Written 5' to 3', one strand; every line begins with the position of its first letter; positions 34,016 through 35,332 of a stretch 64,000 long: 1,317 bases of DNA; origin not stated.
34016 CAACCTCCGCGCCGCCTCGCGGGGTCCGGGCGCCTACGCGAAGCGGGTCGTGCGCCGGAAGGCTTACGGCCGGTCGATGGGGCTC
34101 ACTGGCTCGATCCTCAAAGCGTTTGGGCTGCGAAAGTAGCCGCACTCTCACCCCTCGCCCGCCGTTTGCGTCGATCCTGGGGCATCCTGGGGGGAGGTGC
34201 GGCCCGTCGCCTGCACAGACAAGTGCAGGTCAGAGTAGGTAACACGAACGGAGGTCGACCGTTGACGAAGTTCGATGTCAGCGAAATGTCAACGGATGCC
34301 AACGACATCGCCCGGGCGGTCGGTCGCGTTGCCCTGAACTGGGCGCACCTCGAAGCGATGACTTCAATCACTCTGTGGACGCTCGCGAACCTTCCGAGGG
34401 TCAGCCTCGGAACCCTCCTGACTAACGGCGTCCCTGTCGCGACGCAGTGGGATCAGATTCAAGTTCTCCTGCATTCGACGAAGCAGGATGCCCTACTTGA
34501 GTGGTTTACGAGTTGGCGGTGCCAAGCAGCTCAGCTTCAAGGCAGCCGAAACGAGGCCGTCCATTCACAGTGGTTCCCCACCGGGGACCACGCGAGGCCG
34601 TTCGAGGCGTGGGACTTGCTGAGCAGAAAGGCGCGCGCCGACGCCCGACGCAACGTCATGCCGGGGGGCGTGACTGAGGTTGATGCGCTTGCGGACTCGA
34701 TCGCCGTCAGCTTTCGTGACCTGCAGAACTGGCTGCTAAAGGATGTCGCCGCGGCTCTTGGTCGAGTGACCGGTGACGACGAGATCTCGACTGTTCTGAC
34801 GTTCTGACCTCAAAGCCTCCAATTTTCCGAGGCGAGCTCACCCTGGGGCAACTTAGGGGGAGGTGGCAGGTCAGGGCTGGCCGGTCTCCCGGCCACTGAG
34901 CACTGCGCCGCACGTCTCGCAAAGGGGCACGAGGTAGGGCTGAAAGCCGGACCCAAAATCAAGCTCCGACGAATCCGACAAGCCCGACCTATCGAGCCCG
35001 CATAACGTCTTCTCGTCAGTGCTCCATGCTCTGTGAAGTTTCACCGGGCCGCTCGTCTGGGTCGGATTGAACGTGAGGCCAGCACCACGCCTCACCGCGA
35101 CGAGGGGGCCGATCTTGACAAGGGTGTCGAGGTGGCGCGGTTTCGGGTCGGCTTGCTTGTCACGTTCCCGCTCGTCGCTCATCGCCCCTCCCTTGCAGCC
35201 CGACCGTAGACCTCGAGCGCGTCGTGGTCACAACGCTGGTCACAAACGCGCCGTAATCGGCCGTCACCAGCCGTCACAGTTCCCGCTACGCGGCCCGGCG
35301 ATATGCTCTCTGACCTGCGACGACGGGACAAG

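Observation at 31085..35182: Two HEPN-like proteins, each paired with a small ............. protein: candidate undescribed defence or toxin module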

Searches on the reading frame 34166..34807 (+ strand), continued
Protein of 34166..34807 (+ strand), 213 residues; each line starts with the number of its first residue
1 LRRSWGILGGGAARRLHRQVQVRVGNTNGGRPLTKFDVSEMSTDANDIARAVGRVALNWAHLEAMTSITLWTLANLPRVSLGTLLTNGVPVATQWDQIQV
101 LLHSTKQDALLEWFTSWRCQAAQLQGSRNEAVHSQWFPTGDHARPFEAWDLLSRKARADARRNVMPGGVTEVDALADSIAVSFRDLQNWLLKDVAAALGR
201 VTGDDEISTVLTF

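Call 62: fold_search(model_id=the predicted structure, library=pdb)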
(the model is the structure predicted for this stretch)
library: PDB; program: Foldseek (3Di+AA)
matches with E <= 10: 36; with E <= 0.001: 0
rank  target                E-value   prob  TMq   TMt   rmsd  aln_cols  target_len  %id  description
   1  5c21_A                2.0e+00  0.08  0.20  0.15  28.5       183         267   14  Crystal structure of native HlyD from E. coli (released 2016-02-17)
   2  5c22_A                2.2e+00  0.07  0.19  0.15  27.5       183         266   14  Crystal structure of Zn-bound HlyD from E. coli (released 2016-02-17)
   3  5c22_B                2.5e+00  0.06  0.19  0.14  27.4       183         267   14  Crystal structure of Zn-bound HlyD from E. coli (released 2016-02-17)
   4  7mij_A                3.3e+00  0.07  0.18  0.07  16.5       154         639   10  Mouse TRPV3 in MSP2N2 nanodiscs, closed state at 4 degrees Celsius (released 2021-07-21)
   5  2wdr_C                4.7e+00  0.06  0.18  0.23  11.7       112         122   15  E. coli succinate:quinone oxidoreductase (SQR) with pentachlorophenol bound (released 2009-08-25)
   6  7ddu_A                5.0e+00  0.06  0.21  0.23  10.9       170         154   14  Elephant seal myoglobin esMb (released 2021-09-08)
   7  5msj_B                5.5e+00  0.06  0.22  0.21  20.3       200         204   11  Mouse PA28alpha (released 2017-09-13)
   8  8sjd_B                6.1e+00  0.03  0.17  0.09  19.8       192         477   12  Cryo-EM structure of the Hermes transposase bound to two right-ends of its DNA transposon. (released 2023-08-02)
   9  7vea_aR               6.4e+00  0.02  0.14  0.16  17.7       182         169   13  Pentacylindrical allophycocyanin core from Thermosynechococcus vulcanus (released 2022-06-22)
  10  6drk_A                6.7e+00  0.05  0.20  0.05  13.0       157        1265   14  Structure of TRPM2 ion channel receptor by single particle electron cryo-microscopy, Apo state (released 2018-09-19)
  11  9kpz_E                6.7e+00  0.04  0.22  0.19  18.7       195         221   12  Structure of TolQRA complex at pH 5.4 from E.coli (released 2026-03-04)
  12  5c21_B                6.7e+00  0.04  0.20  0.15  27.1       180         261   14  Crystal structure of native HlyD from E. coli (released 2016-02-17)
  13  5yny_B                7.0e+00  0.05  0.17  0.25  15.8       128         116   13  Structure of house dust mite allergen Der F 21 in PEG2KMME (released 2019-03-13)
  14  4m3d                  7.0e+00  0.04  0.21  0.20  15.1       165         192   11  Rapid and efficient design of new inhibitors of Mycobacterium tuberculosis transcriptional repressor EthR using fragment (released 2014-06-25)
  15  9kpz_B                7.0e+00  0.04  0.22  0.18  18.6       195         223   11  Structure of TolQRA complex at pH 5.4 from E.coli (released 2026-03-04)
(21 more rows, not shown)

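Call 75: list_cluster_members(proteins=[P0007, P0009, P0011, P0015, P0019, P0041, P0046, P0049, P0065, P0077])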
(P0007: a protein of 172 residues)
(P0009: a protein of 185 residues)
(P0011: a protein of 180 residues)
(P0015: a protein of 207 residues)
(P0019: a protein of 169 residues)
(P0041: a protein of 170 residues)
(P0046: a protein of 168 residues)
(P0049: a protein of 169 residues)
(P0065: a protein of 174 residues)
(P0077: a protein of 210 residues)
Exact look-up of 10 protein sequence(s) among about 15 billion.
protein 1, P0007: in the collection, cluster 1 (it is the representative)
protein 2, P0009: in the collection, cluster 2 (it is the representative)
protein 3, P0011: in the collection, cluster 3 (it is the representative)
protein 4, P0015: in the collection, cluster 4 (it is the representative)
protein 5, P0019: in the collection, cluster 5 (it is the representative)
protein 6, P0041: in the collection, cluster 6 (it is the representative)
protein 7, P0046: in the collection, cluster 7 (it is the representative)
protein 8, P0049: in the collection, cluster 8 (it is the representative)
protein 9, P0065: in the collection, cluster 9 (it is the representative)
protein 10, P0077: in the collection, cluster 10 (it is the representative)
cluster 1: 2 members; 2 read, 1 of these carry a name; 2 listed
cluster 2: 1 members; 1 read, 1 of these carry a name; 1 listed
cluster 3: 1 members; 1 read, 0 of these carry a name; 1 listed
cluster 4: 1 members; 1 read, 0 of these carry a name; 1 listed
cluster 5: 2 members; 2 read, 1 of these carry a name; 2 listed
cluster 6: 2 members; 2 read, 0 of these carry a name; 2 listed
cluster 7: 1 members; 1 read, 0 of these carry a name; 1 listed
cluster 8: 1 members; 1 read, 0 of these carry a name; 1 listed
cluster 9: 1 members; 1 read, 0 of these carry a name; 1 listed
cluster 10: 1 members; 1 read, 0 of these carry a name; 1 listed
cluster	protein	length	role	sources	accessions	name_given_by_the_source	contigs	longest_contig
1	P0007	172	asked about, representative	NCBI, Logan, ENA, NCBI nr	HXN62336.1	MAG TPA: hypothetical protein VN886_17965 [Acidimicrobiales bacterium] | hypothetical protein [Acidimicrobiales bacterium]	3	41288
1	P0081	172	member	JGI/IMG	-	-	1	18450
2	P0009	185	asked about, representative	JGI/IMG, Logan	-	hypothetical protein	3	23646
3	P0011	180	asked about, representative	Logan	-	-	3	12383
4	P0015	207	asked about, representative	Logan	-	-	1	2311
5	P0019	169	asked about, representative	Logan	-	-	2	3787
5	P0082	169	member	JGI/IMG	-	hypothetical protein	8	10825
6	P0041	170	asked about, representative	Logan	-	-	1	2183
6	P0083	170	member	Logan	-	-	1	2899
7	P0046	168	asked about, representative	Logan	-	-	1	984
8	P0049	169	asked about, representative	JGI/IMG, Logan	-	-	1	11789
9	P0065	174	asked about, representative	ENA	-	-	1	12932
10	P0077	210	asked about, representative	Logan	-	-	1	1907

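Call 97: search_protein_families(library=pfam, proteins=[P0061, P0040, P0018, P0056, P0016, P0063, P0014, P0048], max_evalue=0.01)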
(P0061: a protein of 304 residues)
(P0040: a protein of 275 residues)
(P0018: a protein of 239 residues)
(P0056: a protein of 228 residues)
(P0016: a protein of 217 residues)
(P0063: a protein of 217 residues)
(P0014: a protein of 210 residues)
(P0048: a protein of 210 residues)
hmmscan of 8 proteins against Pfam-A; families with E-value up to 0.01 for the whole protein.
P0061 (304 aa): 0 families

P0040 (275 aa): 0 families

P0018 (239 aa): 0 families

P0056 (228 aa): 0 families

P0016 (217 aa): 0 families

P0063 (217 aa): 0 families

P0014 (210 aa): 0 families

P0048 (210 aa): 0 families

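Call 99: search_protein_families(library=pfam, proteins=[L014:6565-7647:-, L014:5395-5838:+, L014:8195-9988:+, L012:8184-8969:-, L012:8969-10267:-, L012:2623-4866:-, L011:5102-5521:+, L011:3250-4056:-, L017:4521-5408:+, L013:2489-3109:-], max_evalue=0.001)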
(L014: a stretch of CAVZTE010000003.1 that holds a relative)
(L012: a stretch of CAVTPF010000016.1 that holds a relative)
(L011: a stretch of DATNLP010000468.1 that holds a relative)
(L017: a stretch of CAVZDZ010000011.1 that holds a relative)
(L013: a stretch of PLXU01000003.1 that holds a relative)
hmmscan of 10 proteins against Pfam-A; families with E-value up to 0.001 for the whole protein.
L014:6565-7647:- (361 aa): 2 families
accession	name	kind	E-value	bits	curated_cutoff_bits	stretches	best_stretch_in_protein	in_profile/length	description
PF00211.25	Guanylate_cyc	-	7.6e-05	22.8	21.9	1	206-358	9-181/183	Adenylate and Guanylate cyclase catalytic domain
PF16701.10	Ad_Cy_reg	-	8.2e-05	22.9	28.6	1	19-185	17-182/186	Adenylate cyclase regulatory domain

L014:5395-5838:+ (148 aa): 0 families

L014:8195-9988:+ (598 aa): 2 families
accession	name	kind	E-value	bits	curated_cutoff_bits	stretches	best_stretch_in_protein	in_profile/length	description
PF03816.19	LytR_cpsA_psr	-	4.7e-23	82.4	24.6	1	158-282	1-128/150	LytR_cpsA_psr family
PF13399.11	LytR_C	-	1.8e-10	42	22.2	1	431-524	1-86/86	LytR cell envelope-related transcriptional attenuator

L012:8184-8969:- (262 aa): 7 families
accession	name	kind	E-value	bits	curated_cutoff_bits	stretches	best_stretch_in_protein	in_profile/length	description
PF01695.23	IstB_IS21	-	1.6e-73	247.6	24.1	1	14-247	3-236/238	IstB-like ATP binding protein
PF00004.35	AAA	-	1.3e-06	29.3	21.2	1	106-204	1-109/131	ATPase family associated with various cellular activities (AAA)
PF07728.20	AAA_5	-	1.3e-05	25.7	22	1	105-195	1-95/139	AAA domain (dynein-related subfamily)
PF20720.3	nSTAND3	-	1.8e-05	25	27.2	1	98-141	12-55/155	Novel STAND NTPase 3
PF13604.12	AAA_30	-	0.00035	20.8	27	1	106-193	21-115/191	AAA domain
PF05496.18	RuvB_N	-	0.00049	20.3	27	0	79-126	8-56/159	Holliday junction DNA helicase RuvB P-loop domain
PF13401.12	AAA_22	-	0.00096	19.9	27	0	102-127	4-29/130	AAA domain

L012:8969-10267:- (433 aa): 5 families
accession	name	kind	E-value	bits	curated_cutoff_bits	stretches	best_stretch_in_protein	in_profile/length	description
PF22483.2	Mu-transpos_C_2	-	1e-08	35.2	27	1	295-349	1-53/73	Mu transposase, C-terminal domain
PF00665.32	rve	-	2.7e-06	28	32.6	1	123-226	3-101/102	Integrase core domain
PF13384.12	HTH_23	-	0.00018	21.6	24.6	1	13-39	13-39/50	Homeodomain-like domain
PF06056.18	Terminase_5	-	0.00083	19.7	20.3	0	16-42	12-38/58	Putative ATPase subunit of terminase (gpP-like)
PF13560.12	HTH_31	-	0.00093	19.9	27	0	14-47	10-45/64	Helix-turn-helix domain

L012:2623-4866:- (748 aa): 4 families
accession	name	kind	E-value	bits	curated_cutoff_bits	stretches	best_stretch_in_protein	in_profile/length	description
PF17957.7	Big_7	-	1.2e-28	100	24.1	4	357-429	1-68/70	Bacterial Ig domain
PF13750.12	Big_3_3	-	3.8e-12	46.6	27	1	416-500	6-95/157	Bacterial Ig-like domain (group 3)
PF17802.7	SpaA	-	6.4e-07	29.9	23.1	0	484-557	16-85/91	Prealbumin-like fold domain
PF19077.6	Big_13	-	0.0004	21.3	27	0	513-548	62-100/102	Bacterial Ig-like domain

L011:5102-5521:+ (140 aa): 0 families

L011:3250-4056:- (269 aa): 1 family
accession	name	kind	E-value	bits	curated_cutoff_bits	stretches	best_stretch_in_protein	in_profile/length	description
PF18734.6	HEPN_AbiU2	-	1.8e-09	37.8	26.8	1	69-229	10-173/193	AbiU2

L017:4521-5408:+ (296 aa): 0 families

L013:2489-3109:- (207 aa): 0 families

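Call 104: find_related_loci(query=A7, collection=viral_contigs, flank=6000)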
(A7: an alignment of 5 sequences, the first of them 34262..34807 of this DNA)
Query A7 (181 aa) in viral_contigs; peptide patterns used: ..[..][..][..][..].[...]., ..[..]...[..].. (x = any residue, [..] = any of these).
6 stretches matched a pattern, but none encodes a relative of the query by tblastn (E <= 1e-3).

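Call 111: search_protein_families(library=ncbifam, alignment_id=A5, max_evalue=0.05)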
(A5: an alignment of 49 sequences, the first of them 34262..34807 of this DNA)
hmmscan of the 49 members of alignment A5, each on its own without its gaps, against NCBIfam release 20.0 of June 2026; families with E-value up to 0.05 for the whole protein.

A. member 1, window:34262-34807:+ (181 aa): 1 family
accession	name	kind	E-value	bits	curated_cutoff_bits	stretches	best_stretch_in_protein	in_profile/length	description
NF033155.1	CatA_like_1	equivalog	0.031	14.1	300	1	24-73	142-192/209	CatA-like O-acetyltransferase, family 1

B. families by the number of members that match (of 49 scanned): 5 families
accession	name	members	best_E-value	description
TIGR01398.1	FlhA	1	0.0043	flagellar biosynthesis protein FlhA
NF053750.1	LplA_large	1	0.013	lipoate-protein ligase large subunit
NF033155.1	CatA_like_1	1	0.031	CatA-like O-acetyltransferase, family 1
NF007368.0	PRK09866.1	1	0.043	clamp-binding protein CrfC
NF041793.1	ORF56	1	0.044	ORF56 family plasmid copy control protein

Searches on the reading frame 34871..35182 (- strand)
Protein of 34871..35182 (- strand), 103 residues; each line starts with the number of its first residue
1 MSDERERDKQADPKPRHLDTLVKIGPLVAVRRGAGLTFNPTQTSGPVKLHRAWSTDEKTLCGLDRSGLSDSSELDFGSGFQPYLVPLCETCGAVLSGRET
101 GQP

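Call 4: search_protein_families(library=pfam, proteins=[window:34871-35182:-], max_evalue=1)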
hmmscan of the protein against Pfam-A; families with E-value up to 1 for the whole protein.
window:34871-35182:- (103 aa): 0 families

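Call 5: search_protein_families(library=padloc, proteins=[window:34871-35182:-], max_evalue=1)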
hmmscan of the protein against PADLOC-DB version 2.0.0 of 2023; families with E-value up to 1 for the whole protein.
window:34871-35182:- (103 aa): 0 families

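Call 6: search_protein_families(library=ncbifam, proteins=[window:34871-35182:-], max_evalue=1)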
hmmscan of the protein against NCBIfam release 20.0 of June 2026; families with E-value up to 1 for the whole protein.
window:34871-35182:- (103 aa): 0 families

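Call 10: search_protein_families(library=phrogs, proteins=[window:34871-35182:-], max_evalue=1)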
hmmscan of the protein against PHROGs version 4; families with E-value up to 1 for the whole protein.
window:34871-35182:- (103 aa): 1 family
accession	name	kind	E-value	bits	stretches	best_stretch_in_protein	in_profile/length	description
phrog_14776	-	unknown function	0.48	11.6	1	68-90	13-35/84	-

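Call 13: find_homologous_proteins(query=window:34871-35182:-, max_evalue=0.01)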
Query window:34871-35182:- (103 aa): 1 proteins with E <= 0.01 among 4 candidates.
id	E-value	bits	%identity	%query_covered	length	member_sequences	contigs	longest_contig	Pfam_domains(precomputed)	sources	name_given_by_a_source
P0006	1.1e-63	230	100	100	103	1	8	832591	-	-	-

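Call 22: search_solved_structures(query=window:34871-35182:-, max_evalue=10)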
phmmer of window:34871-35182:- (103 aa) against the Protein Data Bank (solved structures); distinct sequences matched with E-value up to 10: 0.

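Call 28: search_dna_similar(query=window:34871-35182:-, collection=phages, mode=protein, max_evalue=1)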
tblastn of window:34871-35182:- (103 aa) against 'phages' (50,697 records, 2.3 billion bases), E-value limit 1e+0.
Records with a match: 1; places in all: 1; records where one place covers at least 80% of the query: 0.
Best place of each record, by identity: <60% 1.
By first word of the organism name: Halorubrum 1.
By host as written in the record: Halorubrum coriense 1.
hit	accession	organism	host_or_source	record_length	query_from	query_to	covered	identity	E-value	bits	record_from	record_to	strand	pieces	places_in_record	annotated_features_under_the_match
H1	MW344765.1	Halorubrum virus Humcor1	Halorubrum coriense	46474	15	87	71%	32.9%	1e-1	36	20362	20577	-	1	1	hypothetical protein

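Call 31: search_dna_similar(query=window:34871-35182:-, collection=plasmids, mode=protein, max_evalue=1)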
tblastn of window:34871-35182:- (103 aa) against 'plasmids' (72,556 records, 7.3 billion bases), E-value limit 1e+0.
No match.

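Call 32: find_related_loci(query=A4, collection=viral_contigs, flank=5000)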
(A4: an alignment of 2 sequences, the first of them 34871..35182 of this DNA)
Query A4 (103 aa) in viral_contigs; peptide patterns used: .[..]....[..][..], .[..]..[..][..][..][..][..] (x = any residue, [..] = any of these).
27 stretches matched a pattern, but none encodes a relative of the query by tblastn (E <= 1e-3).

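Call 54: find_related_loci(query=A4, collection=metagenome_contigs, flank=5000)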
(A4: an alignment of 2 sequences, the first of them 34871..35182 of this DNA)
Query A4 (103 aa) in metagenome_contigs; peptide patterns used: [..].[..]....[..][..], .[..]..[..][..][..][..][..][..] (x = any residue, [..] = any of these).
134 stretches matched a pattern, but none encodes a relative of the query by tblastn (E <= 1e-3).

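Call 70: find_encoding_contigs(protein=P0006, flank=8000, max_places=8)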
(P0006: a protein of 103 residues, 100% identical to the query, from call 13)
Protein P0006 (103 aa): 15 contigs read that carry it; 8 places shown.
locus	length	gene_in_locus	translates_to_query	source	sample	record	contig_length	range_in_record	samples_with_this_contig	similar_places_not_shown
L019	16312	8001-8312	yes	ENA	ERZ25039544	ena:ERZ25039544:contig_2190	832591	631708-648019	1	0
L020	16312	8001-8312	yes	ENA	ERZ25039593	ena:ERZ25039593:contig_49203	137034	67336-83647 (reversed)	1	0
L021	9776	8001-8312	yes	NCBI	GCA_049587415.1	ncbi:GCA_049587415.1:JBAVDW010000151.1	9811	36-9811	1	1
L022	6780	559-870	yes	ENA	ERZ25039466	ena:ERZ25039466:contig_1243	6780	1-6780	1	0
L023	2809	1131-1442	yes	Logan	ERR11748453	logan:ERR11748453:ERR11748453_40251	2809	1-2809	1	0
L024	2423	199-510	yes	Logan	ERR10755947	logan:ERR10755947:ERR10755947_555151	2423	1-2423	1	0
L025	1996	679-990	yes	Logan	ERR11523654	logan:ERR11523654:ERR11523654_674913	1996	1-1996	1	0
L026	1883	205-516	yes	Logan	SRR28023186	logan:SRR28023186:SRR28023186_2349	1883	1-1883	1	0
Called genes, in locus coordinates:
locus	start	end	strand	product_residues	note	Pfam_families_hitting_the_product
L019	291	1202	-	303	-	PF01145:Band_7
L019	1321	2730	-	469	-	PF03109:ABC1, PF01636:APH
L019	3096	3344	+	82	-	-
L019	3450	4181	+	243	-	-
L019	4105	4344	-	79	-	PF00550:PP-binding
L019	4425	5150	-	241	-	PF00106:adh_short, PF01370:Epimerase (faint), PF08659:KR, PF13561:adh_short_C2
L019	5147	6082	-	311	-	PF08545:ACP_syn_III, PF08541:ACP_syn_III_C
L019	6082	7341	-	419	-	PF00698:Acyl_transf_1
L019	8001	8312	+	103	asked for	-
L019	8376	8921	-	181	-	-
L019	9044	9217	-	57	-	-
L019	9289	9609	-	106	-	-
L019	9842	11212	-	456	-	PF13701:DDE_Tnp_1_4, PF01609:DDE_Tnp_1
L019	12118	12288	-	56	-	-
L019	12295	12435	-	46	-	-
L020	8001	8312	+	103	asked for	-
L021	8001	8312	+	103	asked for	-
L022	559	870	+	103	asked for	-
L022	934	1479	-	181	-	-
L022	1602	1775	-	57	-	-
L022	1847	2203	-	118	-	-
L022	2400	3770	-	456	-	PF13701:DDE_Tnp_1_4, PF01609:DDE_Tnp_1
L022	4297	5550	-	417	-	PF00872:Transposase_mut, PF10551:MULE (weak)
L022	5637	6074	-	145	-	-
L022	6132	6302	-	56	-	-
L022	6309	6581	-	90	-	-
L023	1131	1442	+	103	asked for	-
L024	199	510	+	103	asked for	-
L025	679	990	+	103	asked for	-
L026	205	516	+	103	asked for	-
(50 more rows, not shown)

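Call 94: get_annotated_region(hit=H1, flank=2500)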
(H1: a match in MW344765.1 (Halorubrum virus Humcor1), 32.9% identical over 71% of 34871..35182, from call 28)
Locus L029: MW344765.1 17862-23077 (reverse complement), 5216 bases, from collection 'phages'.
description: Halorubrum virus Humcor1, complete genome.
organism: Halorubrum virus Humcor1 (NCBI taxid 2809244)
taxonomy: Viruses; Duplodnaviria; Heunggongvirae; Uroviricota; Caudoviricetes; Kirjokansivirales; Graaviviridae
host: Halorubrum coriense; source: virus stock CC1 produced from Halorubrum coriense; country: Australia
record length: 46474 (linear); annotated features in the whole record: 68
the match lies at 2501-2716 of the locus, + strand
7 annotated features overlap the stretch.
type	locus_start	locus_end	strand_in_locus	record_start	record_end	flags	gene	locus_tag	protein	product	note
CDS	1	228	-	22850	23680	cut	-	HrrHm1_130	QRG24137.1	putative ion transport protein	conserved domain pfam00520, ion transport protein; six predicted transmembrane domains (Phobius); contains a CxxC motif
CDS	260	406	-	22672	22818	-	-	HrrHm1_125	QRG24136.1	hypothetical protein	-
CDS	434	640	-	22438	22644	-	-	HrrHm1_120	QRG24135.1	zinc ribbon domain protein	conserved domain cl11777, zinc-ribbon domain; contains two CxxC motifs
CDS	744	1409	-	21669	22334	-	-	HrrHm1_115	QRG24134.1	hypothetical protein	predicted signal sequence (Phobius)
CDS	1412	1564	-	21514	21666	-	-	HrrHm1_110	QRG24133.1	hypothetical protein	-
CDS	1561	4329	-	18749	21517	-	-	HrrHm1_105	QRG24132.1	hypothetical protein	-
CDS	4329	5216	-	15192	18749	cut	-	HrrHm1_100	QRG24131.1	hypothetical protein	-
